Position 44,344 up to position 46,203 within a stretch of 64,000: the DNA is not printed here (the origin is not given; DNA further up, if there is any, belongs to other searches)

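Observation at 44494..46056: Highly codon-optimised SDR-fold protein with a C-terminal Cys4 zinc-ribbon extension, divergent from the metK riboswitch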

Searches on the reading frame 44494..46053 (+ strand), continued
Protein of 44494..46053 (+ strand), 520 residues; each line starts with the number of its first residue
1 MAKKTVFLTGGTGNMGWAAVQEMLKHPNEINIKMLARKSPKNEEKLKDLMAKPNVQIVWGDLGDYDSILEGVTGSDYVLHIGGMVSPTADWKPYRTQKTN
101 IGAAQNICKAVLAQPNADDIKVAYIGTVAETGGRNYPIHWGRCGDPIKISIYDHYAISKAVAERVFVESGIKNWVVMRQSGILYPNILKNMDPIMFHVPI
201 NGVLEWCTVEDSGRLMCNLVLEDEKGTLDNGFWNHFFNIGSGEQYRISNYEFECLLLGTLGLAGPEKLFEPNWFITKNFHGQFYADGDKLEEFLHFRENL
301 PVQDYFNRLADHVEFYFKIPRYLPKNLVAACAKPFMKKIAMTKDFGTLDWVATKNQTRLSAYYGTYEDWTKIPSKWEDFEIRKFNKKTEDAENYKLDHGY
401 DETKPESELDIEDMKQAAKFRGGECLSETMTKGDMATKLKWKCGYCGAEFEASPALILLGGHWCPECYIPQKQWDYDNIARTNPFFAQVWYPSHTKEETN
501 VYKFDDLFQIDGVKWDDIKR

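Call 30: list_cluster_members(proteins=[L001:8001-9560:+, window:44494-46053:+])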
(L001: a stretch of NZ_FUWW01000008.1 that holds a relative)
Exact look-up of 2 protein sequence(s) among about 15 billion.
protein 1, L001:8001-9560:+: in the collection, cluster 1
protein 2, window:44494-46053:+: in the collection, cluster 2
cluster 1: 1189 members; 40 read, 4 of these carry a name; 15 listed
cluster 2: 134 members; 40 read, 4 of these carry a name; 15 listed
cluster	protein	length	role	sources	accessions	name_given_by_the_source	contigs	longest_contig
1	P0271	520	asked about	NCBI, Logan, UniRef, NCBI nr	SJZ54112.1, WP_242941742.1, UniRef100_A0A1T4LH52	NAD-dependent epimerase/dehydratase family protein [Eubacterium coprostanoligenes] | Nucleoside-diphosphate-sugar epimerase n=1 Tax=Eubacterium coprostanoligenes TaxID=290054 ... | NAD(P)-dependent oxidoreductase [Eubacterium coprostanoligenes]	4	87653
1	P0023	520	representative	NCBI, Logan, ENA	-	-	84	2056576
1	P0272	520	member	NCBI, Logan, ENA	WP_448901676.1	NAD-dependent epimerase/dehydratase family protein [Eubacterium sp.]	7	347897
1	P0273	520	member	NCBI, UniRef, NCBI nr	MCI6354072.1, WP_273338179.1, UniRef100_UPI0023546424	NAD-dependent epimerase/dehydratase family protein [Eubacterium coprostanoligenes] | NAD-dependent epimerase/dehydratase family protein n=1 Tax=Eubacterium coprostanoligenes ... | NAD(P)-dependent oxidoreductase [Eubacterium coprostanoligenes]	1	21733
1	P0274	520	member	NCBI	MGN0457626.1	MAG: NAD-dependent epimerase/dehydratase family protein [Eubacterium sp.]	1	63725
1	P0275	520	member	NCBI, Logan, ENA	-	-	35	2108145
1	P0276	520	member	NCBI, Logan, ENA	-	-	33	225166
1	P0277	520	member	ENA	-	-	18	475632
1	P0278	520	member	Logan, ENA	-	-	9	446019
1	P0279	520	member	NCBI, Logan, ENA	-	-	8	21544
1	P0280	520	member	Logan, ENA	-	-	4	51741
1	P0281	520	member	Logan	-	-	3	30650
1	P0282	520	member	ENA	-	-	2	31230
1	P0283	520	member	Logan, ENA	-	-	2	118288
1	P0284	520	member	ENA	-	-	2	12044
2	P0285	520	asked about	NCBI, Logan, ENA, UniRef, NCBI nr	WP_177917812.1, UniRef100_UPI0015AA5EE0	NAD(P)-dependent oxidoreductase [uncultured Eubacterium sp.] | NAD-dependent epimerase/dehydratase family protein n=1 Tax=uncultured Eubacterium sp. ...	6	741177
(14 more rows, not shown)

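Call 33: fold_search(model_id=the predicted structure, library=pdb)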
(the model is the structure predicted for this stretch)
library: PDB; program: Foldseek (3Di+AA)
matches with E <= 10: 1936; with E <= 0.001: 1339
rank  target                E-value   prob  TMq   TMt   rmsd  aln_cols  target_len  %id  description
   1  1ker_B                1.8e-15  1.00  0.47  0.67   6.5       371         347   16  The crystal structure of dTDP-D-glucose 4,6-dehydratase (RmlB) from Streptococcus suis with dTDP-D-glucose bound (released 2002-01-25)
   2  1kep_B                2.4e-15  1.00  0.47  0.68   6.4       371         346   16  The crystal structure of dTDP-D-glucose 4,6-dehydratase (RmlB) from Streptococcus suis with dTDP-xylose bound (released 2002-01-25)
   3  1kep_A                3.3e-15  1.00  0.47  0.67   6.5       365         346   16  The crystal structure of dTDP-D-glucose 4,6-dehydratase (RmlB) from Streptococcus suis with dTDP-xylose bound (released 2002-01-25)
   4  7us5_B                1.7e-14  1.00  0.48  0.70   5.8       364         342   20  X-ray crystal structure of GDP-D-glycero-D-manno-heptose 4,6-Dehydratase from Campylobacter jejuni (released 2022-07-06)
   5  7us5_D                2.2e-14  1.00  0.48  0.70   5.7       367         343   20  X-ray crystal structure of GDP-D-glycero-D-manno-heptose 4,6-Dehydratase from Campylobacter jejuni (released 2022-07-06)
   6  2hun_B                3.0e-14  1.00  0.49  0.75   4.7       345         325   19  Crystal structure of hypothetical protein PH0414 from Pyrococcus horikoshii OT3 (released 2007-01-26)
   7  2hun_A                6.9e-14  1.00  0.47  0.71   5.7       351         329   19  Crystal structure of hypothetical protein PH0414 from Pyrococcus horikoshii OT3 (released 2007-01-26)
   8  7us5_A                7.3e-14  1.00  0.48  0.70   5.7       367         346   20  X-ray crystal structure of GDP-D-glycero-D-manno-heptose 4,6-Dehydratase from Campylobacter jejuni (released 2022-07-06)
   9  2q1w_A                7.0e-13  1.00  0.43  0.71   5.7       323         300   19  Crystal structure of the Bordetella bronchiseptica enzyme WbmH in complex with NAD+ (released 2007-10-02)
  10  1r6d                  1.0e-12  1.00  0.47  0.73   4.2       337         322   19  Crystal Structure of DesIV double mutant (dTDP-glucose 4,6-dehydratase) from Streptomyces venezuelae with NAD and DAU bo (released 2004-01-27)
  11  1orr_D                1.0e-12  1.00  0.47  0.69   5.7       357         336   18  Crystal Structure of CDP-Tyvelose 2-Epimerase complexed with NAD and CDP (released 2003-08-26)
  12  6nbr_C                1.0e-12  1.00  0.43  0.68   6.5       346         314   21  Crystal Structure of Piper methysticum Kavalactone Reductase 1 in complex with NADP (released 2019-06-19)
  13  6vlo_C                1.1e-12  1.00  0.44  0.70   4.9       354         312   16  X-ray Structure of the R141 Sugar 4,6-dehydratase from Acanthamoeba polyphaga Minivirus (released 2020-03-04)
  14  1n7h_A                1.2e-12  1.00  0.48  0.73   6.2       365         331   16  Crystal Structure of GDP-mannose 4,6-dehydratase ternary complex with NADPH and GDP (released 2003-01-07)
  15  1rpn_C                1.5e-12  1.00  0.45  0.70   4.8       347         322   11  Crystal Structure of GDP-D-mannose 4,6-dehydratase in complexes with GDP and NADPH (released 2004-02-24)
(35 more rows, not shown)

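Call 39: search_protein_families(library=pfam, proteins=[P0126, P0157, P0168, P0151, P0156, P0186], max_evalue=0.001)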
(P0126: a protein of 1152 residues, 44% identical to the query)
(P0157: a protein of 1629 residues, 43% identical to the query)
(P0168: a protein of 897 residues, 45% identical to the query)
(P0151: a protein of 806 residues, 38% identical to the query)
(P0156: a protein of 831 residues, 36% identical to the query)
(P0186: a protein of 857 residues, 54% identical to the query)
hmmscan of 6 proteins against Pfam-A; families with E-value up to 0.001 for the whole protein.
P0126 (1152 aa): 19 families
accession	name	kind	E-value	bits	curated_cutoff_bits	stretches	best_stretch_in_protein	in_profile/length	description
PF00724.26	Oxidored_FMN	-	1.2e-75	255.4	27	1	5-335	1-340/342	NADH:flavin oxidoreductase / NADH oxidase family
PF07992.20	Pyr_redox_2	-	6.4e-26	91.9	26.1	1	384-604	2-242/291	Pyridine nucleotide-disulphide oxidoreductase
PF00070.33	Pyr_redox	-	9.3e-16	58.6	22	2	507-577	1-71/82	Pyridine nucleotide-disulphide oxidoreductase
PF01370.27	Epimerase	-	2.7e-14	53.6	20.9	1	661-843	2-174/240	NAD dependent epimerase/dehydratase family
PF13460.12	NAD_binding_10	-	1.9e-12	47.9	27.2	1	664-836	1-146/184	NAD(P)H-binding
PF13450.12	NAD_binding_8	-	1.2e-09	38.8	21.9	1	510-549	1-40/68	NAD(P)-binding Rossmann-like domain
PF01073.25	3Beta_HSD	-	6e-09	35.8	22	1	662-823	2-160/280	3-beta hydroxysteroid dehydrogenase/isomerase family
PF12831.13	FAD_oxidored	-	3.6e-07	30.3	27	1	385-421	2-38/416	FAD dependent oxidoreductase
PF13738.12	Pyr_redox_3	-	1.8e-06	27.8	30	0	464-535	122-194/305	Pyridine nucleotide-disulphide oxidoreductase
PF01262.27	AlaDh_PNT_C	-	2.2e-06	27.7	23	1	504-551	27-74/214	Alanine dehydrogenase/PNT, C-terminal domain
PF03486.20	HI0933_like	-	2.5e-06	27.6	50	1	384-426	2-44/244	HI0933-like protein Rossmann domain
PF01593.30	Amino_oxidase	-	7.7e-06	25.9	19.8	0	393-419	2-28/443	Flavin containing amine oxidoreductase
PF02719.21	Polysacc_synt_2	-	1.1e-05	25.2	20.2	1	661-767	2-117/293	Polysaccharide biosynthesis protein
PF00890.30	FAD_binding_2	-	4.2e-05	23.3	20.4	1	385-421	2-38/414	FAD binding domain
PF05368.20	NmrA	-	9.1e-05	22.6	27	1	657-766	2-95/298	NmrA-like family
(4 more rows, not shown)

P0157 (1629 aa): 2 families
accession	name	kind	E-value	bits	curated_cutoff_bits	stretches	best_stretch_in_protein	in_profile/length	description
PF14311.12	DUF4379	-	3.1e-49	165.4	24.5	4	400-438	16-55/56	Probable Treble clef zinc finger domain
PF21817.3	CapR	-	9.5e-11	42.2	24.2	0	395-437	23-67/67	CapR homology domain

P0168 (897 aa): 6 families
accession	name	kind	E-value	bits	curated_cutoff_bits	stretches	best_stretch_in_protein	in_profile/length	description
PF14311.12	DUF4379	-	2.2e-59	198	24.5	9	351-384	22-56/56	Probable Treble clef zinc finger domain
PF21817.3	CapR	-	1.3e-32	112.2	24.2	1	663-699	22-67/67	CapR homology domain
PF16589.12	BRCT_2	-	5.3e-05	23.9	27.3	0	205-243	19-56/86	BRCT domain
PF14901.11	Jiv90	-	9.3e-05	23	27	0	169-200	9-40/90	Cleavage inducing molecular chaperone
PF05605.18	zf-Di19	-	0.00031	21.4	27.5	0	252-264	32-44/54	Drought induced 19 protein (Di19), zinc-binding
PF08534.16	Redoxin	-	0.00032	20.9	26.6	0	757-783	38-64/148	Redoxin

P0151 (806 aa): 11 families
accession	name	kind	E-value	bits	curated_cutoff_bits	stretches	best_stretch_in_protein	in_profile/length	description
PF01370.27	Epimerase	-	6.2e-12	45.9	20.9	1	5-168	1-157/240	NAD dependent epimerase/dehydratase family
PF01073.25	3Beta_HSD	-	6.8e-08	32.3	22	1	7-168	2-161/280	3-beta hydroxysteroid dehydrogenase/isomerase family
PF13460.12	NAD_binding_10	-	5e-07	30.2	27.2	1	9-181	1-147/184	NAD(P)H-binding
PF04321.23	RmlD_sub_bind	-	2.4e-06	27.3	27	1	5-183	3-154/287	RmlD substrate binding domain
PF12837.12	Fer4_6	-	1.5e-05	25.1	25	1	704-724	2-22/24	4Fe-4S binding domain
PF07993.18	NAD_binding_4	-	2.3e-05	24.1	20.1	1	7-135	1-147/258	Male sterility protein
PF00037.32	Fer4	-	0.00014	21.9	21.1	1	706-723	3-20/24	4Fe-4S binding domain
PF13187.11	Fer4_9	-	0.00015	22.2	27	1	710-754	1-52/52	4Fe-4S dicluster domain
PF02719.21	Polysacc_synt_2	-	0.00015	21.5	20.2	1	6-125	2-128/293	Polysaccharide biosynthesis protein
PF13484.11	Fer4_16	-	0.00088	20.5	30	0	710-729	1-20/66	4Fe-4S double cluster binding domain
PF13237.11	Fer4_10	-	0.0009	19.6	25.5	0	706-750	4-53/53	4Fe-4S dicluster domain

P0156 (831 aa): 14 families
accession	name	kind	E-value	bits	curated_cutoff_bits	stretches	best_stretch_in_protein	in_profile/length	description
PF01370.27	Epimerase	-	2e-14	54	20.9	1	3-167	1-155/240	NAD dependent epimerase/dehydratase family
PF16363.11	GDP_Man_Dehyd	-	1.5e-11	44.8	27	1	5-135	2-138/332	GDP-mannose 4,6 dehydratase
PF01073.25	3Beta_HSD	-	3.5e-07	30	22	1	4-166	1-158/280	3-beta hydroxysteroid dehydrogenase/isomerase family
PF04321.23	RmlD_sub_bind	-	9.6e-07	28.6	27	1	1-184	1-153/287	RmlD substrate binding domain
PF13187.11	Fer4_9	-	2.1e-06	28.1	27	1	709-752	1-51/52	4Fe-4S dicluster domain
PF00037.32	Fer4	-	2.9e-06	27.3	21.1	1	708-725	6-23/24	4Fe-4S binding domain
PF12724.12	Flavodoxin_5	-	1e-05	26.3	27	1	522-602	2-81/145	Flavodoxin domain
PF13237.11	Fer4_10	-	5.6e-05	23.4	25.5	1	706-749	5-53/53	4Fe-4S dicluster domain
PF13534.11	Fer4_17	-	6.1e-05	23.9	22.2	0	706-723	42-59/61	4Fe-4S dicluster domain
PF14697.11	Fer4_21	-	6.7e-05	23.4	35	0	706-725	37-57/59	4Fe-4S dicluster domain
PF12838.12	Fer4_7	-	9.7e-05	23.2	27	1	710-752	2-52/52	4Fe-4S dicluster domain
PF02719.21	Polysacc_synt_2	-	0.00016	21.4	20.2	1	3-126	1-128/293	Polysaccharide biosynthesis protein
PF13484.11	Fer4_16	-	0.00018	22.7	30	0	738-762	2-28/66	4Fe-4S double cluster binding domain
PF07993.18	NAD_binding_4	-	0.00028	20.5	20.1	0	5-165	1-188/258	Male sterility protein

P0186 (857 aa): 25 families
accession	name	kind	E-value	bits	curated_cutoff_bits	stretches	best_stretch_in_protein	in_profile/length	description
PF00724.26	Oxidored_FMN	-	1.9e-71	241.5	27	1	4-335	1-341/342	NADH:flavin oxidoreductase / NADH oxidase family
PF07992.20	Pyr_redox_2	-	3.5e-28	99.3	26.1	1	383-609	2-250/291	Pyridine nucleotide-disulphide oxidoreductase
PF00070.33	Pyr_redox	-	2.6e-19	69.9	22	2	506-573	1-68/82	Pyridine nucleotide-disulphide oxidoreductase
PF01370.27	Epimerase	-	1.2e-15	58.1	20.9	1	659-826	1-160/240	NAD dependent epimerase/dehydratase family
PF13460.12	NAD_binding_10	-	1.2e-13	51.8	27.2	1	663-833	1-144/184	NAD(P)H-binding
PF01073.25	3Beta_HSD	-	4.7e-12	46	22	1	661-822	2-160/280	3-beta hydroxysteroid dehydrogenase/isomerase family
PF01266.30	DAO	-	7.5e-11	42.6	27.9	1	507-536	2-31/353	FAD dependent oxidoreductase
PF13450.12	NAD_binding_8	-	1.6e-10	41.6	21.9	1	509-540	1-32/68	NAD(P)-binding Rossmann-like domain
PF03486.20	HI0933_like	-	5.9e-08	32.9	50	1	383-483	2-96/244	HI0933-like protein Rossmann domain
PF02719.21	Polysacc_synt_2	-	6.1e-08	32.6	20.2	1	659-766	1-117/293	Polysaccharide biosynthesis protein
PF16363.11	GDP_Man_Dehyd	-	2e-07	31.2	27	1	661-780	2-129/332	GDP-mannose 4,6 dehydratase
PF12831.13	FAD_oxidored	-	2.5e-07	30.8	27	1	384-435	2-53/416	FAD dependent oxidoreductase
PF07993.18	NAD_binding_4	-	7.2e-07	29.1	20.1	1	661-819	1-188/258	Male sterility protein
PF05368.20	NmrA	-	7.4e-07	29.5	27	1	656-765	2-95/298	NmrA-like family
PF01134.28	GIDA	-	1.5e-06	28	22.1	0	384-452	2-76/391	Glucose inhibited division protein A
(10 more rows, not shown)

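Call 55: search_protein_families(library=pfam, alignment_id=A2, max_evalue=0.01)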
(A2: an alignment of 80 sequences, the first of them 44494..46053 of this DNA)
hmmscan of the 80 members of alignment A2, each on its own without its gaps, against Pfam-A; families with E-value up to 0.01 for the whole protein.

A. member 1, window:44494-46053:+ (520 aa): 8 families
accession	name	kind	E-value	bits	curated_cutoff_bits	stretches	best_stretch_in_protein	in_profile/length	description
PF01370.27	Epimerase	-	1.1e-09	38.5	20.9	1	6-166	1-153/240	NAD dependent epimerase/dehydratase family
PF01073.25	3Beta_HSD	-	1e-08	35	22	1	8-169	2-160/280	3-beta hydroxysteroid dehydrogenase/isomerase family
PF13460.12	NAD_binding_10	-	3.9e-08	33.8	27.2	1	10-181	1-145/184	NAD(P)H-binding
PF05368.20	NmrA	-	2.4e-07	31.1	27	1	3-80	2-75/298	NmrA-like family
PF07993.18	NAD_binding_4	-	1.1e-05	25.2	20.1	1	8-180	1-205/258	Male sterility protein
PF16363.11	GDP_Man_Dehyd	-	2e-05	24.6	27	1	8-127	2-129/332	GDP-mannose 4,6 dehydratase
PF14311.12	DUF4379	-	0.00016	22.2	24.5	1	429-467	17-53/56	Probable Treble clef zinc finger domain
PF02719.21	Polysacc_synt_2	-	0.00021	21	20.2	1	6-113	1-117/293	Polysaccharide biosynthesis protein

B. families by the number of members that match (of 80 scanned): 16 families
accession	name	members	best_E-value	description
PF13460.12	NAD_binding_10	80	1.7e-16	NAD(P)H-binding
PF01370.27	Epimerase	79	9e-21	NAD dependent epimerase/dehydratase family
PF01073.25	3Beta_HSD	79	1.2e-16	3-beta hydroxysteroid dehydrogenase/isomerase family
PF07993.18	NAD_binding_4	74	3e-12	Male sterility protein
PF02719.21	Polysacc_synt_2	72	7.2e-12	Polysaccharide biosynthesis protein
PF16363.11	GDP_Man_Dehyd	68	7.9e-16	GDP-mannose 4,6 dehydratase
PF05368.20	NmrA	63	1.4e-11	NmrA-like family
PF14311.12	DUF4379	47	1.3e-05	Probable Treble clef zinc finger domain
PF04321.23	RmlD_sub_bind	20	1.1e-11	RmlD substrate binding domain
PF00106.31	adh_short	13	7.3e-06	short chain dehydrogenase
PF08659.16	KR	7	1.2e-05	KR domain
PF03435.24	Sacchrp_dh_NADP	4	0.00017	Saccharopine dehydrogenase NADP binding domain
PF01113.26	DapB_N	1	0.0026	Dihydrodipicolinate reductase, N-terminus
PF17610.7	DUF5505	1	0.0044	Family of unknown function (DUF5505)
PF01118.30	Semialdhyde_dh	1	0.0071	Semialdehyde dehydrogenase, NAD binding domain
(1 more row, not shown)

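Call 61: list_cluster_members(proteins=[P0126, P0124, P0125, P0128, P0129, P0130, P0131, P0134, P0135, P0139])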
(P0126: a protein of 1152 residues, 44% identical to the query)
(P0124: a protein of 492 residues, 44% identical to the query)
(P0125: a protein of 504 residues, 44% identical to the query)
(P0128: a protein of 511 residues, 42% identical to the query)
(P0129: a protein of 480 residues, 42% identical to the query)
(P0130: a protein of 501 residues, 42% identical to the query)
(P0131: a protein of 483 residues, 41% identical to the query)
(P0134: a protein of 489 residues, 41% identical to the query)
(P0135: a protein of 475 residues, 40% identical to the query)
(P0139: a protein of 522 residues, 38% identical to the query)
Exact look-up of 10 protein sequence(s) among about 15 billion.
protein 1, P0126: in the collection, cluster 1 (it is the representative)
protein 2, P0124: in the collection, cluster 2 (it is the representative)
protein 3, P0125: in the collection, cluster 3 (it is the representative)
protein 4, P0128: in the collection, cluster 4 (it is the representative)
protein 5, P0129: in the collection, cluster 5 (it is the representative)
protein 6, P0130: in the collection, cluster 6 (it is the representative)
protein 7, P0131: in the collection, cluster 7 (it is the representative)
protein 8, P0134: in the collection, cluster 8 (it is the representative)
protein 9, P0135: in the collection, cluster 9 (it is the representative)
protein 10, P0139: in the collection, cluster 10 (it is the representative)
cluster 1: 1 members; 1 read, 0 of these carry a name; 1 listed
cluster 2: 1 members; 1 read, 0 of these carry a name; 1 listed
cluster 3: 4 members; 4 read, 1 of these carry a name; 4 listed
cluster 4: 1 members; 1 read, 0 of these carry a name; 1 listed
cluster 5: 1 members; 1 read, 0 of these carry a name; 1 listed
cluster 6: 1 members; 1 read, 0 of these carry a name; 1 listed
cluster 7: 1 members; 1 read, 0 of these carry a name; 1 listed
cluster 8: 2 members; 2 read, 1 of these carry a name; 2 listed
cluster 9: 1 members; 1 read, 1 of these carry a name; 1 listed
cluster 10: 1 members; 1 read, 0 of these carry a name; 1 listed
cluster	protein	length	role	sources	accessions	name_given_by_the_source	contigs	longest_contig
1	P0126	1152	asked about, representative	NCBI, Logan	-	-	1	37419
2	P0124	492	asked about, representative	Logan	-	-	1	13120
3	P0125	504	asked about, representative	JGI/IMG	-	-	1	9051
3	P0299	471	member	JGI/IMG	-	nucleoside-diphosphate-sugar epimerase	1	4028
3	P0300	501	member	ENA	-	-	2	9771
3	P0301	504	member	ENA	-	-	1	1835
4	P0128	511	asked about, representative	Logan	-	-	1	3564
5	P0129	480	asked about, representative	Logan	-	-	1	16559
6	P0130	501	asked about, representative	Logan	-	-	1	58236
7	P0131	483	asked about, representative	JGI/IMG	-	-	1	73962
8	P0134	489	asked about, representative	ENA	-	-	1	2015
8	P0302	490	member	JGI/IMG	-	nucleoside-diphosphate-sugar epimerase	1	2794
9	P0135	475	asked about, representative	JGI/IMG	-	nucleoside-diphosphate-sugar epimerase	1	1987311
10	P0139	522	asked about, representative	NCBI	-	-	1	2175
